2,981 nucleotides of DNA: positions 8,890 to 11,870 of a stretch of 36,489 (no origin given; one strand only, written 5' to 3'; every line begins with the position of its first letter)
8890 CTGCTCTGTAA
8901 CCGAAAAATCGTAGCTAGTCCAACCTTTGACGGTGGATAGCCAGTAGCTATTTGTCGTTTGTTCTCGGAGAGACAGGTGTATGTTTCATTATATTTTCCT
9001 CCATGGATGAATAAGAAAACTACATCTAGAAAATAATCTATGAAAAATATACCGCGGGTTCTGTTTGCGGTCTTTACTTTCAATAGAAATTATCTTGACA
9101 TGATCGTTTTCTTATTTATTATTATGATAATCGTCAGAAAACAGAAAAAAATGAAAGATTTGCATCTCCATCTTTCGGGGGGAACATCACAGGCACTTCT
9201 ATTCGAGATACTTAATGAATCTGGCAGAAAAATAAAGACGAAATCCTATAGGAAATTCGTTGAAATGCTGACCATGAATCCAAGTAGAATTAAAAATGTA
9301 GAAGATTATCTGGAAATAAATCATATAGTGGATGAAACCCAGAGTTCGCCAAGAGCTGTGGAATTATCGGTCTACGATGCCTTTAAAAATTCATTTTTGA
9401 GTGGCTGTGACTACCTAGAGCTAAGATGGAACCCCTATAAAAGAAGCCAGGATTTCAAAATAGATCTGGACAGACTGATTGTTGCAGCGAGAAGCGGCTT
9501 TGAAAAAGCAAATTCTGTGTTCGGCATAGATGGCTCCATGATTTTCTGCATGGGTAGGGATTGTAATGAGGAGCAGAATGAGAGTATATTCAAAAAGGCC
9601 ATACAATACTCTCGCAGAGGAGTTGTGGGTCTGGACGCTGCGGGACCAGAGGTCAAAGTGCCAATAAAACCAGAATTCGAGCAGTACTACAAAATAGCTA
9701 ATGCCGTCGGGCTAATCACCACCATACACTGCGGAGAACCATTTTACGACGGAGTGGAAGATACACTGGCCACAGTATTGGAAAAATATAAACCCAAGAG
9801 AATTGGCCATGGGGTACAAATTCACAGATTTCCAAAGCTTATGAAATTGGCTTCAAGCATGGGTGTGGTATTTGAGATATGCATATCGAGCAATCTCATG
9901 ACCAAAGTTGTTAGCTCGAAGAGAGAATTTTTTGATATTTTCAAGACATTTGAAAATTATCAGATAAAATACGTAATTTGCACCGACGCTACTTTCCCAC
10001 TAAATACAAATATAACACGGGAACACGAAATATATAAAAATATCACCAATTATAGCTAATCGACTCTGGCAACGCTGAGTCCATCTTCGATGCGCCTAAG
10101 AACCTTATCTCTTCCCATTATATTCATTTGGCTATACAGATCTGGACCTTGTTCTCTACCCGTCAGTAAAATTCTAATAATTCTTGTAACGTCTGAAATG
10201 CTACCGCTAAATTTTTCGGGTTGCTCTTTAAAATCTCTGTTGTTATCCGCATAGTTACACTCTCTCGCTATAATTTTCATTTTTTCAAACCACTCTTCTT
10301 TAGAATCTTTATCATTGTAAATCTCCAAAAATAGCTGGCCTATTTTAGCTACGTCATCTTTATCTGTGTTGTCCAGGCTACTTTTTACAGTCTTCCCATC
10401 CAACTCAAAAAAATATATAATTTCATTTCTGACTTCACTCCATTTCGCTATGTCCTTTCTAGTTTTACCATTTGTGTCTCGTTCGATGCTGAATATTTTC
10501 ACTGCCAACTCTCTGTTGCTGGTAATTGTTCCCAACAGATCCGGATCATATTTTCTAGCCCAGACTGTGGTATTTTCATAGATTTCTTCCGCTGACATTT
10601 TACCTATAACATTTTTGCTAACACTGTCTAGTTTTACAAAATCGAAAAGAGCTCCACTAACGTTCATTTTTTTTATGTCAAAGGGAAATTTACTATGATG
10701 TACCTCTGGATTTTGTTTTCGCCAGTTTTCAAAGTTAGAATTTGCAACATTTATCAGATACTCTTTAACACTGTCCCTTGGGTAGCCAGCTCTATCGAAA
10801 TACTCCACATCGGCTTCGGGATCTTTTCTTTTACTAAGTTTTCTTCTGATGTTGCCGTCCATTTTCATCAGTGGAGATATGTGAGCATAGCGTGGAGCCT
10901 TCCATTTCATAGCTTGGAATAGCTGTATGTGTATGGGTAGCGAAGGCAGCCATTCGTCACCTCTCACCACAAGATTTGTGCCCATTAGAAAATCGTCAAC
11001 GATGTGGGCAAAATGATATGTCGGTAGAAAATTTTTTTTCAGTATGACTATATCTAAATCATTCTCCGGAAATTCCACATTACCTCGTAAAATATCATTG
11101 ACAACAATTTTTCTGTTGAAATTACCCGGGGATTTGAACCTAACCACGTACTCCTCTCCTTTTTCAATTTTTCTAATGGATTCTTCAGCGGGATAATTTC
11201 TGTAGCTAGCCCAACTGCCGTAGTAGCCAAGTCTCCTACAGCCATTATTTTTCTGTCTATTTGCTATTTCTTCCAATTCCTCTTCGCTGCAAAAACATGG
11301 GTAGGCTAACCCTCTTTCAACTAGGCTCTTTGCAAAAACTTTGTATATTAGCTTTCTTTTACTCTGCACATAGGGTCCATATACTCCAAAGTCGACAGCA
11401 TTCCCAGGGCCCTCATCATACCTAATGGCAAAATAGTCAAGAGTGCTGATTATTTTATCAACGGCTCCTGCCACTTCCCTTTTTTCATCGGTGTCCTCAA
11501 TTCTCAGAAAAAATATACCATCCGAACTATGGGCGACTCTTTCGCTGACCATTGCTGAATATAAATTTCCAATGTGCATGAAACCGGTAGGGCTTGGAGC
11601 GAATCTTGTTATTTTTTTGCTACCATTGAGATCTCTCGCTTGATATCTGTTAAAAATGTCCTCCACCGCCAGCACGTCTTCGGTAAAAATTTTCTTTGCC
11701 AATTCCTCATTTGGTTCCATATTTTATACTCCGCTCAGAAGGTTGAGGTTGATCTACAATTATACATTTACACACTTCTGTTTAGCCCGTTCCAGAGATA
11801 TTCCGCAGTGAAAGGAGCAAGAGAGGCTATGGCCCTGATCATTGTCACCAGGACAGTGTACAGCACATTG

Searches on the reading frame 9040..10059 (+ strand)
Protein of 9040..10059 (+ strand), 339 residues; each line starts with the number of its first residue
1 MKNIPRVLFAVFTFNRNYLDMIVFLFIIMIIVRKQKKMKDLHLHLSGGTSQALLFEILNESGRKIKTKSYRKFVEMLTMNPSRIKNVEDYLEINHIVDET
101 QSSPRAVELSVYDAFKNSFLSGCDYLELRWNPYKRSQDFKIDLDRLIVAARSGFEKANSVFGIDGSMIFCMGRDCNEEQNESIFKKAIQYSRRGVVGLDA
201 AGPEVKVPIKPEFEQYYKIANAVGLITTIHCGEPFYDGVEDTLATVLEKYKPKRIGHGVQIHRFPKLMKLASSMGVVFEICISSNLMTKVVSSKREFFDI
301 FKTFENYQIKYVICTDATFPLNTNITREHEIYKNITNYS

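Call 46: search_protein_families(library=pfam, proteins=[window:9040-10059:+], max_evalue=0.00001)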
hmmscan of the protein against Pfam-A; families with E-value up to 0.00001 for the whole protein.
window:9040-10059:+ (339 aa): 1 family
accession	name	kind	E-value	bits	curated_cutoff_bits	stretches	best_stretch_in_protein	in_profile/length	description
PF00962.28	A_deaminase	-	1e-37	130.4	27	1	40-338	4-297/330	Adenosine deaminase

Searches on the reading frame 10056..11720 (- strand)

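Call 46: search_protein_families(library=pfam, proteins=[window:10056-11720:-], max_evalue=0.00001)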
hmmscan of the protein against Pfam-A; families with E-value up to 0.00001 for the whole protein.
window:10056-11720:- (554 aa): 2 families
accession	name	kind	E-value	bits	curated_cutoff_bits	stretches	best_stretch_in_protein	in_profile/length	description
PF00749.27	tRNA-synt_1c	-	5.8e-66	223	23.4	1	38-323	4-273/314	tRNA synthetases class I (E and Q), catalytic domain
PF19269.4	Anticodon_2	-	1.7e-08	35.4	23.6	1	497-547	90-140/141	Anticodon binding domain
